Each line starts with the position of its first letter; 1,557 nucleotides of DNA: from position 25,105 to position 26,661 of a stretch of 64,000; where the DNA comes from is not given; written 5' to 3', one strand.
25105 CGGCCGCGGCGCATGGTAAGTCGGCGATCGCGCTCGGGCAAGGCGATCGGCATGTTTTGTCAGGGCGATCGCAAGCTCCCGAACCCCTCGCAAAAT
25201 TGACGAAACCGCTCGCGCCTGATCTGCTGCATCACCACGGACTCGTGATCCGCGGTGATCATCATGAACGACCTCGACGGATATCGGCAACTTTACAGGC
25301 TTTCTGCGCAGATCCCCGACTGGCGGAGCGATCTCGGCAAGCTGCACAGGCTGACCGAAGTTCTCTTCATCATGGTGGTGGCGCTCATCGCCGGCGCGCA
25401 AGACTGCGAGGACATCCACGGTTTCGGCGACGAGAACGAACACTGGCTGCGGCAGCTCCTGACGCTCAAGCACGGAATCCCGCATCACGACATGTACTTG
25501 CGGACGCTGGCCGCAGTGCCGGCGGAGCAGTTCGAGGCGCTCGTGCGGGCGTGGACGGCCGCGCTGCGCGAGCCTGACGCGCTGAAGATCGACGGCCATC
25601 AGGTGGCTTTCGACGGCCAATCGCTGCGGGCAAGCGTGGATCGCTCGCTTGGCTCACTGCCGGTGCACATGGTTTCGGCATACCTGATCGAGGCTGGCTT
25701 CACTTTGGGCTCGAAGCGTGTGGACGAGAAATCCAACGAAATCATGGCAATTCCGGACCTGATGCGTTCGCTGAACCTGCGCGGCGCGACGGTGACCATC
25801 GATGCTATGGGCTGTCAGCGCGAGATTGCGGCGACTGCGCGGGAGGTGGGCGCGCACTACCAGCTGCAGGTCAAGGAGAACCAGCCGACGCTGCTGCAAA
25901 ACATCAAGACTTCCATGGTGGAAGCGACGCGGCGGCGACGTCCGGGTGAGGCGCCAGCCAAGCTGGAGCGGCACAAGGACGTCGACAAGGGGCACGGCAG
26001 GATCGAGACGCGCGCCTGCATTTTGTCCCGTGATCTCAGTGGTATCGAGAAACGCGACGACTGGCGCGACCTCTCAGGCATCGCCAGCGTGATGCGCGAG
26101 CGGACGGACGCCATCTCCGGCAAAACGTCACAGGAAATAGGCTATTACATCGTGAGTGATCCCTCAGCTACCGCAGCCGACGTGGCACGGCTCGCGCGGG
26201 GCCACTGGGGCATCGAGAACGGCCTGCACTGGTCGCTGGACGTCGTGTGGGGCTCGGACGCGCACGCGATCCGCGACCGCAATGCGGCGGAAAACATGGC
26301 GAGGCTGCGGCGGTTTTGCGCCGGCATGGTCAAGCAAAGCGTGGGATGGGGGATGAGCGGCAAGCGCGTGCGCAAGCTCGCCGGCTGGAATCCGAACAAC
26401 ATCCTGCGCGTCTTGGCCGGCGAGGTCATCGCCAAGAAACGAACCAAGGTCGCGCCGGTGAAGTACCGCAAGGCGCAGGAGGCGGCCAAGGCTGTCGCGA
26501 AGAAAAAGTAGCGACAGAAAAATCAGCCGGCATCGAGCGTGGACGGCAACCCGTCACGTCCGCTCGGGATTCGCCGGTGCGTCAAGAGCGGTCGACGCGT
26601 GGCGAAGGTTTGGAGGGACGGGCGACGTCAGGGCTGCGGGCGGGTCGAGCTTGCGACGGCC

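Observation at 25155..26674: Intact ISAs1-family IS with a 10-bp target-site duplication inserted between the phosphomannomutase/gatCAB operon and the fetAB-manC genes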

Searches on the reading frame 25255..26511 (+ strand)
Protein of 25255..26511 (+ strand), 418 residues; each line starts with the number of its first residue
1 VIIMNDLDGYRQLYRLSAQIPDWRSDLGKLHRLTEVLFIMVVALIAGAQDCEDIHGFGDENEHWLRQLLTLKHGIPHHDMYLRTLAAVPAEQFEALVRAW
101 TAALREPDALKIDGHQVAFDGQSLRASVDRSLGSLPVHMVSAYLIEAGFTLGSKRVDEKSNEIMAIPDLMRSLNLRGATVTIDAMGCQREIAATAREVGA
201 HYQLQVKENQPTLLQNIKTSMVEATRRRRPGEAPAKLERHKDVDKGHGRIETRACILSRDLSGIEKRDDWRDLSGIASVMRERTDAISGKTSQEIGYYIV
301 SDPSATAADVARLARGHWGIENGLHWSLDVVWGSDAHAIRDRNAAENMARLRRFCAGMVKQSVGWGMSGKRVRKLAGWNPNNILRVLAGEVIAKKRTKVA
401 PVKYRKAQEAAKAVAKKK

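Call 3: search_protein_families(library=pfam, proteins=[window:25255-26511:+])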
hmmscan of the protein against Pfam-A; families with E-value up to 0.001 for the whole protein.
window:25255-26511:+ (418 aa): 2 families
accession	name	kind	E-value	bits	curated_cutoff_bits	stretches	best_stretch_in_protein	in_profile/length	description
PF13808.11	DDE_Tnp_1_assoc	-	2.3e-24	85.7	32.3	1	18-101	5-88/88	DDE_Tnp_1-associated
PF01609.27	DDE_Tnp_1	-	3.4e-15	56.8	23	1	136-354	35-196/200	Transposase DDE domain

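Call 8: search_protein_families(library=ncbifam, proteins=[window:25255-26511:+])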
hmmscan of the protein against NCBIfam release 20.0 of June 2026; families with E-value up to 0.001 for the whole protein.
window:25255-26511:+ (418 aa): 2 families
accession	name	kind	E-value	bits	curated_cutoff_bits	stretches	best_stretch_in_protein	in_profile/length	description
NF033564.0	transpos_ISAs1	equivalog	8.1e-95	317.6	70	1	36-358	1-313/314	ISAs1 family transposase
NF033539.1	transpos_IS1380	equivalog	0.00048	18.9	180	0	15-322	30-336/419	IS1380 family transposase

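Call 10: find_encoding_contigs(protein=window:25264-26511:+, flank=3000, max_places=10)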
Protein window:25264-26511:+ (415 aa): 20 contigs read that carry it; 10 places shown.
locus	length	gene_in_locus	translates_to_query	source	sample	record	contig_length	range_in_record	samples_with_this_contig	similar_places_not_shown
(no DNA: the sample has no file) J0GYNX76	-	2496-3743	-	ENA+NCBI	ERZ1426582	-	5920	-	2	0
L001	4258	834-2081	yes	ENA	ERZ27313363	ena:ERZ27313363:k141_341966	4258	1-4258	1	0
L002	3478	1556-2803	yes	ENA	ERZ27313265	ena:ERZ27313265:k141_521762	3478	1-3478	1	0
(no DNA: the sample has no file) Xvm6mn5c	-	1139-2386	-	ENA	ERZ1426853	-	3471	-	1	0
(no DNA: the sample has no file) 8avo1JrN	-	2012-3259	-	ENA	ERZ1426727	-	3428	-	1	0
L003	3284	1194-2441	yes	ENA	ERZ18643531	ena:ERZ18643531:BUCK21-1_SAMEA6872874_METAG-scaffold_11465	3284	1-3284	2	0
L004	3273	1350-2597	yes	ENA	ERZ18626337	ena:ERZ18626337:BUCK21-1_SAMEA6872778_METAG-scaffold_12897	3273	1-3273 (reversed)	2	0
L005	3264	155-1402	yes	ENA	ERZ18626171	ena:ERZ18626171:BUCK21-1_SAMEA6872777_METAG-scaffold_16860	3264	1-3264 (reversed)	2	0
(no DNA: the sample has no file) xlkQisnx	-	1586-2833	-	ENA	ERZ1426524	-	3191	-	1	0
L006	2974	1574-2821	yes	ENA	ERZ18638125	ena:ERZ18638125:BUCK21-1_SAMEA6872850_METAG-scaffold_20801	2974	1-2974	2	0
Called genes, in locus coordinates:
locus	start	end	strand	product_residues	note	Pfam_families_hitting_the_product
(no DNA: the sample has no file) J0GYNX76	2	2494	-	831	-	?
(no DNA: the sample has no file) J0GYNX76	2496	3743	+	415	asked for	PF13808:DDE_Tnp_1_assoc, PF01609:DDE_Tnp_1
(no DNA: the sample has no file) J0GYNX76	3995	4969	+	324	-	-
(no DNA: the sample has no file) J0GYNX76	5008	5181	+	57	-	-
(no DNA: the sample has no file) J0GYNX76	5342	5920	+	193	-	?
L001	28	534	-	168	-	PF02082:Rrf2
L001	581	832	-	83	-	-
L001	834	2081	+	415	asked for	PF13808:DDE_Tnp_1_assoc, PF01609:DDE_Tnp_1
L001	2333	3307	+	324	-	-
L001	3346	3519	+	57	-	-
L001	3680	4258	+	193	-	?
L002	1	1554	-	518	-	?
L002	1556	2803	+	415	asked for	PF13808:DDE_Tnp_1_assoc, PF01609:DDE_Tnp_1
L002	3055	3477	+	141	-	?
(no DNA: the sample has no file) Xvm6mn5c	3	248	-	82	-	?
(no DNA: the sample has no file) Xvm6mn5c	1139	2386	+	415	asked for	PF13808:DDE_Tnp_1_assoc, PF01609:DDE_Tnp_1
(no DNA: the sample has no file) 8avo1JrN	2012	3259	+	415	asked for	PF13808:DDE_Tnp_1_assoc, PF01609:DDE_Tnp_1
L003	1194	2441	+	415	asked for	PF13808:DDE_Tnp_1_assoc, PF01609:DDE_Tnp_1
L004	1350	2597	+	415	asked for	PF13808:DDE_Tnp_1_assoc, PF01609:DDE_Tnp_1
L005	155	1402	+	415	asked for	PF13808:DDE_Tnp_1_assoc, PF01609:DDE_Tnp_1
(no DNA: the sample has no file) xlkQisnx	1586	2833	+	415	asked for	PF13808:DDE_Tnp_1_assoc, PF01609:DDE_Tnp_1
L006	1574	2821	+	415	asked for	PF13808:DDE_Tnp_1_assoc, PF01609:DDE_Tnp_1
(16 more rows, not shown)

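Call 17: find_related_loci(query=window:25264-26511:+, collection=genome_contigs, flank=1500)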
Query window:25264-26511:+ (415 aa) in genome_contigs; peptide patterns used: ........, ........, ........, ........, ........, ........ (x = any residue, [..] = any of these).
215 stretches matched a pattern; 186 encode a relative of the query (tblastn E <= 1e-3); the best 80 are kept; 80 distinct loci.
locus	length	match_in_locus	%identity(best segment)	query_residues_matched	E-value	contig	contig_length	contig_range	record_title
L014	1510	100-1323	79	1-408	0e+0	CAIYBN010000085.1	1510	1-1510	MAG: uncultured Myxococcales bacterium isolate MJ-time_bin-1663 genome assembly, contig: bin-1663:085/149, whole genome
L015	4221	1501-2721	79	1-406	0e+0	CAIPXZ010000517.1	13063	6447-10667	MAG: uncultured Myxococcales bacterium isolate YR2_bin-0002 genome assembly, contig: bin-0002:517/806, whole genome shot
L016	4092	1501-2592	41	15-384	2e-79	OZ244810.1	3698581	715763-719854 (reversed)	MAG: Dehalococcoidia bacterium isolate 41c7b0a6-756e-404d-987c-16126d27c4c6 genome assembly, chromosome: 1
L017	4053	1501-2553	41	15-376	1e-74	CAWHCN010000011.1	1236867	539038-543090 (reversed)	MAG: uncultured Planctomycetota bacterium isolate MFD00731.bin.2.201 genome assembly, contig: contig_32939, whole genome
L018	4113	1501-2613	40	8-384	1e-74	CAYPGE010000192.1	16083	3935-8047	MAG TPA_asm: uncultured Pirellulaceae bacterium isolate binchicken_co111_480 genome assembly, contig: NODE_7729_length_1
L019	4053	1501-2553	41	15-376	1e-74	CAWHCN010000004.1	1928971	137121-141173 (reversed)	MAG: uncultured Planctomycetota bacterium isolate MFD00731.bin.2.201 genome assembly, contig: contig_1253, whole genome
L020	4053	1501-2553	41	15-376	4e-74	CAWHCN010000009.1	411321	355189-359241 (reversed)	MAG: uncultured Planctomycetota bacterium isolate MFD00731.bin.2.201 genome assembly, contig: contig_24858, whole genome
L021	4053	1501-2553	41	15-376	3e-74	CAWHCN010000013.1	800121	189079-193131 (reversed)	MAG: uncultured Planctomycetota bacterium isolate MFD00731.bin.2.201 genome assembly, contig: contig_36030, whole genome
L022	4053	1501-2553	41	15-376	3e-74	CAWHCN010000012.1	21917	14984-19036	MAG: uncultured Planctomycetota bacterium isolate MFD00731.bin.2.201 genome assembly, contig: contig_36029, whole genome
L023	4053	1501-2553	41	15-376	4e-74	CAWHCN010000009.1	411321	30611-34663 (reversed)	MAG: uncultured Planctomycetota bacterium isolate MFD00731.bin.2.201 genome assembly, contig: contig_24858, whole genome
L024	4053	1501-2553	41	15-376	3e-74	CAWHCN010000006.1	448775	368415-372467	MAG: uncultured Planctomycetota bacterium isolate MFD00731.bin.2.201 genome assembly, contig: contig_16117, whole genome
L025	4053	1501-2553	41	15-376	3e-74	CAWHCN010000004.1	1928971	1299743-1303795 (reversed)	MAG: uncultured Planctomycetota bacterium isolate MFD00731.bin.2.201 genome assembly, contig: contig_1253, whole genome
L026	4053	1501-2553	41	15-376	3e-74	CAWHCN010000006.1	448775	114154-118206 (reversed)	MAG: uncultured Planctomycetota bacterium isolate MFD00731.bin.2.201 genome assembly, contig: contig_16117, whole genome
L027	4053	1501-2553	41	15-376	3e-74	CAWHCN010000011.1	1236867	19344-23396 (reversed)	MAG: uncultured Planctomycetota bacterium isolate MFD00731.bin.2.201 genome assembly, contig: contig_32939, whole genome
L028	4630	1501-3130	41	15-376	3e-74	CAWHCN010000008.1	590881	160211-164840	MAG: uncultured Planctomycetota bacterium isolate MFD00731.bin.2.201 genome assembly, contig: contig_16129, whole genome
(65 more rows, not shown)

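Call 36: list_cluster_members(proteins=[window:25264-26508:+, window:23705-25084:-])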
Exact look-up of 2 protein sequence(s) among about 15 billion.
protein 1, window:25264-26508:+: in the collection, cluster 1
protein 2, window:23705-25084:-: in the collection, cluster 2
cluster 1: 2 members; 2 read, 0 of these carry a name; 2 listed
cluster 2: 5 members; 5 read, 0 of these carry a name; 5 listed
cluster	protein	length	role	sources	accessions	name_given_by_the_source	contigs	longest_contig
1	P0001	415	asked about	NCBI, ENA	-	-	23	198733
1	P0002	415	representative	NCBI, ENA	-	-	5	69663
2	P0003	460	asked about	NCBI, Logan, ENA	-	-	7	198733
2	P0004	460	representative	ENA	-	-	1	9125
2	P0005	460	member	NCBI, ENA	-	-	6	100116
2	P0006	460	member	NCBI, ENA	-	-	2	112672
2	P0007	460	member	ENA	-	-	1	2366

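Call 37: search_dna_similar(query=window:25264-26508:+, collection=plasmids, mode=protein, max_rows=12)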
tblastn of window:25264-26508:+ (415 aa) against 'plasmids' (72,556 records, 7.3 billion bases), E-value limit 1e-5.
Records with a match: 881; places in all: 1276; records where one place covers at least 80% of the query: 729.
Best place of each record, by identity: <60% 881.
By first word of the organism name: Klebsiella 344; Streptomyces 64; Escherichia 54; Sinorhizobium 39; Rhizobium 36; Citrobacter 33; Aeromonas 20; Enterobacter 19; Nostoc 19; Vibrio 16; and 91 more.
By predicted mobility (MOB-suite, as given by PLSDB): conjugative 478; non-mobilizable 261; mobilizable 142.
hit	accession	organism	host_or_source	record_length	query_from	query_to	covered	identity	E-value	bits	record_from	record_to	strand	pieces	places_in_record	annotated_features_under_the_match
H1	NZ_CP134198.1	Paraburkholderia sp. FT54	single cell,Rhizosphere soil of Tomato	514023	15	384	89%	39.9%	3e-71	250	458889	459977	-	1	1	ISAs1 family transposase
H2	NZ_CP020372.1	Candidatus Thiodictyon syntrophicum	meromictic lake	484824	8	397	94%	37.3%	8e-64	229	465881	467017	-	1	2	ISAs1 family transposase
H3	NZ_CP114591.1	Salinivibrio kushneri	-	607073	3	390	93%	36.7%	5e-52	194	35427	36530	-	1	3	ISAs1 family transposase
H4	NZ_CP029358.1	Azospirillum thermophilum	cell culture,hot spring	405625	8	384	91%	37.0%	8e-53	197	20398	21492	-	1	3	ISAs1 family transposase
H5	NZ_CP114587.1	Salinivibrio kushneri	-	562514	3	390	93%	35.6%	9e-53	196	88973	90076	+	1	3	ISAs1 family transposase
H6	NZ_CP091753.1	Klebsiella grimontii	Homo sapiens,rectal swab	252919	17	393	91%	35.8%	1e-57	211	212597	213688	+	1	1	ISAs1-like element ISKpn31 family transposase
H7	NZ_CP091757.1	Escherichia coli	Homo sapiens,rectal swab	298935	17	393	91%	35.8%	1e-57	211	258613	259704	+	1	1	ISAs1-like element ISKpn31 family transposase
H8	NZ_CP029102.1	Klebsiella pneumoniae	-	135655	17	393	91%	35.8%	2e-57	210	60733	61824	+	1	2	ISAs1-like element ISKpn31 family transposase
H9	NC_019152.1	Klebsiella pneumoniae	-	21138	17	393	91%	35.8%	2e-57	210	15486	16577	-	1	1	ISAs1-like element ISKpn31 family transposase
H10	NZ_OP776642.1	Klebsiella pneumoniae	-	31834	17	393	91%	35.8%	2e-57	210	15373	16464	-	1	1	ISAs1-like element ISKpn31 family transposase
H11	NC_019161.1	Klebsiella pneumoniae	Homo sapiens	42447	17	393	91%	35.8%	2e-57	210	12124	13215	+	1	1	ISAs1-like element ISKpn31 family transposase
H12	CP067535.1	Klebsiella pneumoniae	Homo sapiens,urine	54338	17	393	91%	35.8%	2e-57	210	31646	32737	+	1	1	ISAs1-like element ISKpn31 family transposase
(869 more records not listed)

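Call 47: find_encoding_contigs(protein=P0002, flank=1500, max_places=6)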
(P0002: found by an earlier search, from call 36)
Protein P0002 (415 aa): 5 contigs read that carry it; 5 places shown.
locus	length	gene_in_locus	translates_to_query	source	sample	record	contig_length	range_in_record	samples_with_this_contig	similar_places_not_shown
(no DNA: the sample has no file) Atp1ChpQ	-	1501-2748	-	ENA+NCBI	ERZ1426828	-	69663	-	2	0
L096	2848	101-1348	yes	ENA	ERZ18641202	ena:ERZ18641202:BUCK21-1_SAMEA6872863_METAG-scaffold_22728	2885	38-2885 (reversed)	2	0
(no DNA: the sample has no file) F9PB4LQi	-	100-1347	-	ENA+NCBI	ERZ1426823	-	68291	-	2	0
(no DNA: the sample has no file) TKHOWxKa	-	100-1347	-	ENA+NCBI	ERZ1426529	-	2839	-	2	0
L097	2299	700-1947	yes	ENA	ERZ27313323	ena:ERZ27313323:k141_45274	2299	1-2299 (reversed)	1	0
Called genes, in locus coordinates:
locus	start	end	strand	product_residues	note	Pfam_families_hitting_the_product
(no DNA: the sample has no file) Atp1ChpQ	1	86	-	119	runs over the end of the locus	?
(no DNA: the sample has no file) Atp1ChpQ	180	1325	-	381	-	PF00535:Glycos_transf_2, PF10111:Glyco_tranf_2_2 (weak), PF13641:Glyco_tranf_2_3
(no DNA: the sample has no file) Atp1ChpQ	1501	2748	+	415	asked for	PF13808:DDE_Tnp_1_assoc, PF01609:DDE_Tnp_1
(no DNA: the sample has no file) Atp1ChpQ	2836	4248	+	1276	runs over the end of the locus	PF17757:UvrB_inter, PF02559:CarD_TRCF_RID, PF00270:DEAD, PF04851:ResIII, PF00271:Helicase_C, PF22590:Cas3-like_C_2 (weak), PF03461:TRCF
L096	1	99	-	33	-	?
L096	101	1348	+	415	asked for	PF13808:DDE_Tnp_1_assoc, PF01609:DDE_Tnp_1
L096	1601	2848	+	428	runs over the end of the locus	?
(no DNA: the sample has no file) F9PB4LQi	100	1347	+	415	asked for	PF13808:DDE_Tnp_1_assoc, PF01609:DDE_Tnp_1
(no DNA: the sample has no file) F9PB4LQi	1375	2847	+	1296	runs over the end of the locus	PF17757:UvrB_inter, PF02559:CarD_TRCF_RID, PF00270:DEAD, PF04851:ResIII, PF00271:Helicase_C, PF22590:Cas3-like_C_2 (weak), PF03461:TRCF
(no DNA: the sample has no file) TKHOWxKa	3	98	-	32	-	?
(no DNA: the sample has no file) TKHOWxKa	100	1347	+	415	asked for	PF13808:DDE_Tnp_1_assoc, PF01609:DDE_Tnp_1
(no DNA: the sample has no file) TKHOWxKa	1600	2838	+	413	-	?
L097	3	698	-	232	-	?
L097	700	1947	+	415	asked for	PF13808:DDE_Tnp_1_assoc, PF01609:DDE_Tnp_1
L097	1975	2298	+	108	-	?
